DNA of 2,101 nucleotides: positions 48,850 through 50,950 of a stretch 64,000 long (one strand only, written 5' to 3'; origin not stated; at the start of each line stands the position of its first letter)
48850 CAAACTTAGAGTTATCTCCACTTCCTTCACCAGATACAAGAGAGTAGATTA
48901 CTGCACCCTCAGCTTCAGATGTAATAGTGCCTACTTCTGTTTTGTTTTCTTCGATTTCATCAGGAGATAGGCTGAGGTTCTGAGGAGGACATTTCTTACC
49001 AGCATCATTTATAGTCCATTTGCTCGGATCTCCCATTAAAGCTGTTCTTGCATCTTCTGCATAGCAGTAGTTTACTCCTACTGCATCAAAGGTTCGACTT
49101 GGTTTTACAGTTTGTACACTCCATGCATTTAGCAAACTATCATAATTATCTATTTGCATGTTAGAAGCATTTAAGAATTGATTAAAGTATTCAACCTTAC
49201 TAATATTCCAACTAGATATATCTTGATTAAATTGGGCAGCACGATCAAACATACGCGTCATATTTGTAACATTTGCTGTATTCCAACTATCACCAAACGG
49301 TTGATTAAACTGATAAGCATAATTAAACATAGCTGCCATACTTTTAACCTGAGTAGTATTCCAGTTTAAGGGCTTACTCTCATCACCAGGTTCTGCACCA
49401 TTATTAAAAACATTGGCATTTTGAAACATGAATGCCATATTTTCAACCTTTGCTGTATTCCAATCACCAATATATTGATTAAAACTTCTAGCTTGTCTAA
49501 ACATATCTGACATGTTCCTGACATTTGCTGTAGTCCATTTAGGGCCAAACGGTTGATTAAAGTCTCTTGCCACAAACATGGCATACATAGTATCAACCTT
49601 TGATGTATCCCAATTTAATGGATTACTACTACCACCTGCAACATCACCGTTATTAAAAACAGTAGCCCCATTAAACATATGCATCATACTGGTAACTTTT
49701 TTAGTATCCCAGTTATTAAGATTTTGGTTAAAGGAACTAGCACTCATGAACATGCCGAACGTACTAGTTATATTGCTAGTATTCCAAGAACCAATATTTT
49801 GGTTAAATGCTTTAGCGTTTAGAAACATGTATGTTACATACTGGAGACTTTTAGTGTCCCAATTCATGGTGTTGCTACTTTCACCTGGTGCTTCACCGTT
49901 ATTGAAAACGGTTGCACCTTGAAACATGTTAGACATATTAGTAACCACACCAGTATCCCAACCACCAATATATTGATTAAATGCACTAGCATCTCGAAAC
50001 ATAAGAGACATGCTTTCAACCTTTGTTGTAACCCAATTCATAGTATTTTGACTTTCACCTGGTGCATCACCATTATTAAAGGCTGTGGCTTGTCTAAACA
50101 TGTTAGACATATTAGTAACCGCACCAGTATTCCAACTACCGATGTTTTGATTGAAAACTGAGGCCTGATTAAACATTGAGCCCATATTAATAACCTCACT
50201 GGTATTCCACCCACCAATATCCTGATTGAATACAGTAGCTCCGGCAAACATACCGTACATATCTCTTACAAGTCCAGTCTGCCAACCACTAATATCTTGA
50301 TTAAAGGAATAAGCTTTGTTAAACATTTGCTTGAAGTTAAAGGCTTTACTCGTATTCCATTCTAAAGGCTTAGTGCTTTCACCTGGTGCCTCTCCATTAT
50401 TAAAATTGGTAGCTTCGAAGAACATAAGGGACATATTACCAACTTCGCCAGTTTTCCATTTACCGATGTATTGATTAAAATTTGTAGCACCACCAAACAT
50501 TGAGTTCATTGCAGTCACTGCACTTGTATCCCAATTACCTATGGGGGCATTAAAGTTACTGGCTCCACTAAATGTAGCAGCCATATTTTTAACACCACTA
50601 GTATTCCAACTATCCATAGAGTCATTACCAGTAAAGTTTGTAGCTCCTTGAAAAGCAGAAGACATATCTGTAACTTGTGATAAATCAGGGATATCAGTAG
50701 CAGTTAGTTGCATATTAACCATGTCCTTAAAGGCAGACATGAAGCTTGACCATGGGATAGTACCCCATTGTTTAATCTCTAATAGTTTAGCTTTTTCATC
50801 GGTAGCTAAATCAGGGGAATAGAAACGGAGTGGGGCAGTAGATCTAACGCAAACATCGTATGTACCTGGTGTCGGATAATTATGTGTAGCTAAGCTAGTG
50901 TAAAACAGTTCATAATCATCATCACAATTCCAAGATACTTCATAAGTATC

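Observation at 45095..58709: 13.6 kb array of three tandem, paralogous giant cell-surface proteins built on a shared C-terminal anchoring module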

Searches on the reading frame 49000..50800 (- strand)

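Call 39: search_solved_structures(query=window:49000-50800:-, max_evalue=0.01)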
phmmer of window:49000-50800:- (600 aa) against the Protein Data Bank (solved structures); distinct sequences matched with E-value up to 0.01: 0.
